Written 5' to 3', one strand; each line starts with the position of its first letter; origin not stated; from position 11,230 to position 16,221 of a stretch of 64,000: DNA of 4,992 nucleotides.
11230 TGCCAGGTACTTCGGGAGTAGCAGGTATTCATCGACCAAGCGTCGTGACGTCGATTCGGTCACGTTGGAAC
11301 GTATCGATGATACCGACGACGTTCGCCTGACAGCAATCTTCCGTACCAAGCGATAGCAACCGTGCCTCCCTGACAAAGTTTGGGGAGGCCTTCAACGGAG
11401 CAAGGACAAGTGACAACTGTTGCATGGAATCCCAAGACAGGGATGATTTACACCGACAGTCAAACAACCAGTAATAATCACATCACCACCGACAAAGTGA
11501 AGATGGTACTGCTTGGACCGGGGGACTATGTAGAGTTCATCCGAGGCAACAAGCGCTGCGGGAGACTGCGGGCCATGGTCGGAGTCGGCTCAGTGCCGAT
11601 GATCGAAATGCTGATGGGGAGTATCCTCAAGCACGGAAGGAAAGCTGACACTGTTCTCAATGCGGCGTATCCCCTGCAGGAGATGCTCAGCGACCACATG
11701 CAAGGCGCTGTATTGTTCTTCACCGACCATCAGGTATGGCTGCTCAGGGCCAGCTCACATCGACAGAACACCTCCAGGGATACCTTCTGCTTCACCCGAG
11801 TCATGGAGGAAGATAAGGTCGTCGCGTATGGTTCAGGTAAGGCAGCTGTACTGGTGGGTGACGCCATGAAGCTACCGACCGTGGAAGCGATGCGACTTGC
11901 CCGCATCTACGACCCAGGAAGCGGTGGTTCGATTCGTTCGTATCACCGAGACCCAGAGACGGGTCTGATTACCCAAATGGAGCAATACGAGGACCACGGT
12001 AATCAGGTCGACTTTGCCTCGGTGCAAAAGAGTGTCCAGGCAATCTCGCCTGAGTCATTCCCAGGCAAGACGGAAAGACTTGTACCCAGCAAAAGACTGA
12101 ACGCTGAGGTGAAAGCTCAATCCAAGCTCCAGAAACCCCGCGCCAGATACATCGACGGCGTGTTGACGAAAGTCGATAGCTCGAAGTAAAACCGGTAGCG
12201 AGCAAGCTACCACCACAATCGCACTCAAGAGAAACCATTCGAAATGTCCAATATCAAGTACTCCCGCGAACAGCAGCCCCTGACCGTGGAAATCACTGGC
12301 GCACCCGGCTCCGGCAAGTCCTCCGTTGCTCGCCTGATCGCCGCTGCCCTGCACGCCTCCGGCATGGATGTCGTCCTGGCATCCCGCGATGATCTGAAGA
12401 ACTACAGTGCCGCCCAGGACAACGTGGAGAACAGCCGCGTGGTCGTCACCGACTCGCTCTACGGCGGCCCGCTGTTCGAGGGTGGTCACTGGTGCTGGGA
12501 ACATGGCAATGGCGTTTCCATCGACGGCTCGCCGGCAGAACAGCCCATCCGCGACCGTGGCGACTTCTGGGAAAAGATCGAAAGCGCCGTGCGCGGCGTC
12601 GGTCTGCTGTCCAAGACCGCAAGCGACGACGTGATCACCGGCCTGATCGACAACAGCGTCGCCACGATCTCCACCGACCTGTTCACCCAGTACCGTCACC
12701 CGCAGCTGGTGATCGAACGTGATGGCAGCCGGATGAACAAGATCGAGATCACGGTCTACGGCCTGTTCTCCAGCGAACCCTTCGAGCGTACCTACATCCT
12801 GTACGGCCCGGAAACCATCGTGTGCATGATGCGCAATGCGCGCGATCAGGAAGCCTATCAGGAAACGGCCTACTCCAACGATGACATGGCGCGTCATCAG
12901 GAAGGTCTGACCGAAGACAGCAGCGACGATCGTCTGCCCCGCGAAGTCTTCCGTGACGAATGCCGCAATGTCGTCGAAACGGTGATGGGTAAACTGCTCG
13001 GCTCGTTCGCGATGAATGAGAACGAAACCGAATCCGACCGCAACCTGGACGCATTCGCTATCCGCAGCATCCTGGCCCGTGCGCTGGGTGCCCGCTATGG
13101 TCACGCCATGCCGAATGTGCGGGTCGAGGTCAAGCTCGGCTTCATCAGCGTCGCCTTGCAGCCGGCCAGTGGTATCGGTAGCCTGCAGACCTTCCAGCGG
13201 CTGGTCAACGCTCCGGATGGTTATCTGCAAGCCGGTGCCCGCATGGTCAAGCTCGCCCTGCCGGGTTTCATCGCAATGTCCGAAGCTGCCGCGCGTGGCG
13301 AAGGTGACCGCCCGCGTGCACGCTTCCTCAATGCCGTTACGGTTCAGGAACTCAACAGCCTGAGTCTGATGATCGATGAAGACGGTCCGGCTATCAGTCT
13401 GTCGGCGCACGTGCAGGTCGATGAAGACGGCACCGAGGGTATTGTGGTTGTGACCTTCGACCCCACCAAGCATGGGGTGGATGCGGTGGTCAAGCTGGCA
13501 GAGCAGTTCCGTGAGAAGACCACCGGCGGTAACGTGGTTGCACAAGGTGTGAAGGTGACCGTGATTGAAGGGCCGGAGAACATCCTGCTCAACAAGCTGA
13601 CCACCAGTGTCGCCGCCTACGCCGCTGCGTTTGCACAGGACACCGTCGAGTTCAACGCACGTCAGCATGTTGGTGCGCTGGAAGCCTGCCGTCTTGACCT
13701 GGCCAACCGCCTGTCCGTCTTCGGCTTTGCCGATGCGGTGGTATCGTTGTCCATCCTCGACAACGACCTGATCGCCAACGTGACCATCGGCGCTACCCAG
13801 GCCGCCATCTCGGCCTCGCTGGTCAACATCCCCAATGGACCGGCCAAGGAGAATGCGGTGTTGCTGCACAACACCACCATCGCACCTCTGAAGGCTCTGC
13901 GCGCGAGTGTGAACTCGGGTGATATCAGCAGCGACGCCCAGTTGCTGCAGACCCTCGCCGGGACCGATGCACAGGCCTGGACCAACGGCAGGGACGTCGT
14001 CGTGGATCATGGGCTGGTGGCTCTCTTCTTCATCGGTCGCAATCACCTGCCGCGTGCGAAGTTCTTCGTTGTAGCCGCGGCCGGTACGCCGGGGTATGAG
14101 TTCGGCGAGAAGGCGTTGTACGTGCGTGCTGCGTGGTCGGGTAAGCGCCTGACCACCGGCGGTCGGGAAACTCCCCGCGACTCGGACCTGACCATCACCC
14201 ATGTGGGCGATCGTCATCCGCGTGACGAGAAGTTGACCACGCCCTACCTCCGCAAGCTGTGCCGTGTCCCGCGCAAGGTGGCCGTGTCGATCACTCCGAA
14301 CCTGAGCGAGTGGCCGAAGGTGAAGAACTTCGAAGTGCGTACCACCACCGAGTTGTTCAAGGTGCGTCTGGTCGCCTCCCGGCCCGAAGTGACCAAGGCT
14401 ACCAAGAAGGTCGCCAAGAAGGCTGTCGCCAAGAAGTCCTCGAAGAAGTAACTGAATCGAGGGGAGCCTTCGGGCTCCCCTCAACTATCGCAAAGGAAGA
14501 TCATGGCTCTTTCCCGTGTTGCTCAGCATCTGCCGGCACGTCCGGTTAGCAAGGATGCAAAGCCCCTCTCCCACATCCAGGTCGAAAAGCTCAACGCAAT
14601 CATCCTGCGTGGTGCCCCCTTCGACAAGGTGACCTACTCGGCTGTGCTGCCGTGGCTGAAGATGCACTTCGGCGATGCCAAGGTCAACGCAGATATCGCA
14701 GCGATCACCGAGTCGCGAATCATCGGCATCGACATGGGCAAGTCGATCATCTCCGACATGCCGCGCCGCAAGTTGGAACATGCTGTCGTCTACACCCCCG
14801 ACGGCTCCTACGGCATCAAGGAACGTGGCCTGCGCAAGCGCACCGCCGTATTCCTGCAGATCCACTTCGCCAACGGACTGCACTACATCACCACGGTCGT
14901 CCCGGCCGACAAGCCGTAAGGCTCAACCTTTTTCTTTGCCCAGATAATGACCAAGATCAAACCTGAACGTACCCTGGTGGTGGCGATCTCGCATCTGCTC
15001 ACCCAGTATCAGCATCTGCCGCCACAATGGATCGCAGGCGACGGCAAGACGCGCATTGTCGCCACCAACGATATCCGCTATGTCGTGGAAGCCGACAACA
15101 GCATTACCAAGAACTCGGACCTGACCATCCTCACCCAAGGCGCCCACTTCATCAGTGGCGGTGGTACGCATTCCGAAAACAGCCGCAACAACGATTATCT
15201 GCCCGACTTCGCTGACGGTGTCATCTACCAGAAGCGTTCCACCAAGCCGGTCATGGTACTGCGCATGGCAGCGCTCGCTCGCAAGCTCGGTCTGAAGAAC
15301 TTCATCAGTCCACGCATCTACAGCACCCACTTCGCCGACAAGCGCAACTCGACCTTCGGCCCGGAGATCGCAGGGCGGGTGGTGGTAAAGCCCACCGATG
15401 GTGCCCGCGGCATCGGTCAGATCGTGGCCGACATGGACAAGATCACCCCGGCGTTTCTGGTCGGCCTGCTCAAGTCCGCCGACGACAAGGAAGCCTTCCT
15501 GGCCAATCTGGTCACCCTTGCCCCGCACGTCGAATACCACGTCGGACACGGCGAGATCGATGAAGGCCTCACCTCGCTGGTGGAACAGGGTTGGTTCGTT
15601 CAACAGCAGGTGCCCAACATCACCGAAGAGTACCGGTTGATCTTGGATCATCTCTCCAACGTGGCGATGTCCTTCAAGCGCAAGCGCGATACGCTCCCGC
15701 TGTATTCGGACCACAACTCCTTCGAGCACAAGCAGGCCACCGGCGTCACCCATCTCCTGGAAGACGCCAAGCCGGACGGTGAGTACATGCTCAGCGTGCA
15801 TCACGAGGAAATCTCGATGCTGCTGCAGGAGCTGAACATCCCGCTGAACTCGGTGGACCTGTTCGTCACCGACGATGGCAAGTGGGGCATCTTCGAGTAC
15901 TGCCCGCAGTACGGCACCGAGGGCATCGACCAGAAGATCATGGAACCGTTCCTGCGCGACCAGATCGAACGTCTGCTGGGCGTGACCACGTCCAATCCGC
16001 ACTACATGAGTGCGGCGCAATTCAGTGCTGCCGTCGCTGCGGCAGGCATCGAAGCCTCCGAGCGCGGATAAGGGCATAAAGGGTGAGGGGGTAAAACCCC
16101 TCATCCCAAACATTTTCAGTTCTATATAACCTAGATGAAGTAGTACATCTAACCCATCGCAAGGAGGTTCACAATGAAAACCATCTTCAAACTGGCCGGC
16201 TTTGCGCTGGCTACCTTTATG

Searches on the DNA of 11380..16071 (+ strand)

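Call 9: search_dna_similar(query=window:11380-16071:+, collection=phages, mode=near, max_rows=20)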
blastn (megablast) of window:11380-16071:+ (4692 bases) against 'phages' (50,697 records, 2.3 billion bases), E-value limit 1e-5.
Records with a match: 1; places in all: 1; records where one place covers at least 80% of the query: 0.
Best place of each record, by identity: 60-80% 1.
By first word of the organism name: Xanthomonas 1.
By host as written in the record: Xanthomonas oryzae pv. oryzae 1.
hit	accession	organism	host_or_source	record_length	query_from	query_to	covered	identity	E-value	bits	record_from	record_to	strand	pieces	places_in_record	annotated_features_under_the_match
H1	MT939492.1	Xanthomonas phage Xoo-sp14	Xanthomonas oryzae pv. oryzae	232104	2839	4589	37%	75.2%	0e+0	778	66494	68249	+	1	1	hypothetical protein (x3)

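Call 10: get_annotated_region(hit=H1, flank=8000)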
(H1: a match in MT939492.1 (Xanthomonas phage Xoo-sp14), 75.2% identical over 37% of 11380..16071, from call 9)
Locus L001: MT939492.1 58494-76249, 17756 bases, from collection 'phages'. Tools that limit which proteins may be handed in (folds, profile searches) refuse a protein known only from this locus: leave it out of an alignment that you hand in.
description: Xanthomonas phage Xoo-sp14, complete genome.
organism: Xanthomonas phage Xoo-sp14 (NCBI taxid 2769337)
taxonomy: Viruses; Duplodnaviria; Heunggongvirae; Uroviricota; Caudoviricetes
host: Xanthomonas oryzae pv. oryzae; source: soil; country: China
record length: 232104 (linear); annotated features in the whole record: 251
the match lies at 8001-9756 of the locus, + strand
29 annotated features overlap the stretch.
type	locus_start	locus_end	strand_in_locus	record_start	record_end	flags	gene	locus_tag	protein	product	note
CDS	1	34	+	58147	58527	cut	-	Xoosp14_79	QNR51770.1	hypothetical protein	-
CDS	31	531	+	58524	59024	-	-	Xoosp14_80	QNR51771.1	hypothetical protein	-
CDS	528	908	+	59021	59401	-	-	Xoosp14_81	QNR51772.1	hypothetical protein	-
CDS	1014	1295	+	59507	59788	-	-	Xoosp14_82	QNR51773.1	hypothetical protein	-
CDS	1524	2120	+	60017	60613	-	-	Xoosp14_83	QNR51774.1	cell wall hydrolase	-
CDS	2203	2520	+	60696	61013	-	-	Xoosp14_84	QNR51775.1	hypothetical protein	-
CDS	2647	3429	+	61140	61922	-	-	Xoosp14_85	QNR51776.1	hypothetical protein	-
CDS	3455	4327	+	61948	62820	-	-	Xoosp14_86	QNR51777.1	hypothetical protein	-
CDS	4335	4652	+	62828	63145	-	-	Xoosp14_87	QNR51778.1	hypothetical protein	-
CDS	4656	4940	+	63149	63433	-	-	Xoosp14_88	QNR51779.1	hypothetical protein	-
CDS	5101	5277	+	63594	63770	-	-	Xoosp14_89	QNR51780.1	hypothetical protein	-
CDS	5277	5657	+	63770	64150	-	-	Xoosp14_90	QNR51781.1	hypothetical protein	-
CDS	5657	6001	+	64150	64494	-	-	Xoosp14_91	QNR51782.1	hypothetical protein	-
CDS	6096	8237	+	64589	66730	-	-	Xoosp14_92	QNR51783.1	hypothetical protein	-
CDS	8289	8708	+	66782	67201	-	-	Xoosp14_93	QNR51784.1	hypothetical protein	-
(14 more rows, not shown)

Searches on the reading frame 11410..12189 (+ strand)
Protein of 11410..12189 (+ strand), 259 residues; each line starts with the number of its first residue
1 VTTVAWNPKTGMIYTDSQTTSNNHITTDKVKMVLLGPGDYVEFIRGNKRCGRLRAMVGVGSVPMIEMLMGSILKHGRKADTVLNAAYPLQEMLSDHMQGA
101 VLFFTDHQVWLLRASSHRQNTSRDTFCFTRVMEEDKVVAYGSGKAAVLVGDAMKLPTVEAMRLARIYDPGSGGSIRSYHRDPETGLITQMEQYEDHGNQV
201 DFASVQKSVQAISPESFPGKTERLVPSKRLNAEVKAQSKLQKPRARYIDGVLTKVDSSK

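Call 19: find_homologous_proteins(query=window:11410-12189:+)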
Query window:11410-12189:+ (259 aa): 1 proteins with E <= 0.001 among 679 candidates. Only proteins of 142 to 454 residues were searched: fused or split forms outside these lengths cannot appear, so this answer is no evidence that the protein stands alone or is whole; lengths 'longer' or 'shorter' looks for them.
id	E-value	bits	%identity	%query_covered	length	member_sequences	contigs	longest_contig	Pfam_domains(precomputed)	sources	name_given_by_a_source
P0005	1.5e-168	577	100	100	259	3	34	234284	-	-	-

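Call 23: find_related_loci(query=P0005, collection=viral_contigs, flank=6000)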
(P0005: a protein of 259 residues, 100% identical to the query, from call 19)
Query P0005 (259 aa) in viral_contigs; peptide patterns used: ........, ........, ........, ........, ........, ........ (x = any residue, [..] = any of these).
21 stretches matched a pattern, but none encodes a relative of the query by tblastn (E <= 1e-3).

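Call 63: find_encoding_contigs(protein=P0005, flank=5000, max_places=6)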
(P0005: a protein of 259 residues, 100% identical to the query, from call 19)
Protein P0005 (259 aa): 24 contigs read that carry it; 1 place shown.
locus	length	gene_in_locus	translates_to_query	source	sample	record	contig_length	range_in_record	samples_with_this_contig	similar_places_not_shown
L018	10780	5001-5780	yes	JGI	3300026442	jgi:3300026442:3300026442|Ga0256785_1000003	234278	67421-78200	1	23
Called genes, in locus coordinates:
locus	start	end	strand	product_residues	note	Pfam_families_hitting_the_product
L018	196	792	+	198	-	PF07486:Hydrolase_2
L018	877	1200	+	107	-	-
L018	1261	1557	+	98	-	-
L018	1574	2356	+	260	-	-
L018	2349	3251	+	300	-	-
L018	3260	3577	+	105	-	-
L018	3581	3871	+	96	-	-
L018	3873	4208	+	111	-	-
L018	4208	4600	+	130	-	-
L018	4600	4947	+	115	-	-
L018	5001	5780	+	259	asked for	-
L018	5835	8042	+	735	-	PF06414:Zeta_toxin (weak)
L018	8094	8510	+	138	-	-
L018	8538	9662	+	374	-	-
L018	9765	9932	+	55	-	-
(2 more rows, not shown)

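Call 76: search_protein_families(library=ncbifam, proteins=[P0005], max_evalue=1)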
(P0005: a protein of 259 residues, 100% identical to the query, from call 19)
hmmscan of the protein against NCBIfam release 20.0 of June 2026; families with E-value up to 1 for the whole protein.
P0005 (259 aa): 0 families

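Call 77: search_protein_families(library=padloc, proteins=[P0005], max_evalue=0.1)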
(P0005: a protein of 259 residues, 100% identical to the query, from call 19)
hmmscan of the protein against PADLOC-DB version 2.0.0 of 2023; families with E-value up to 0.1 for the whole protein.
P0005 (259 aa): 0 families
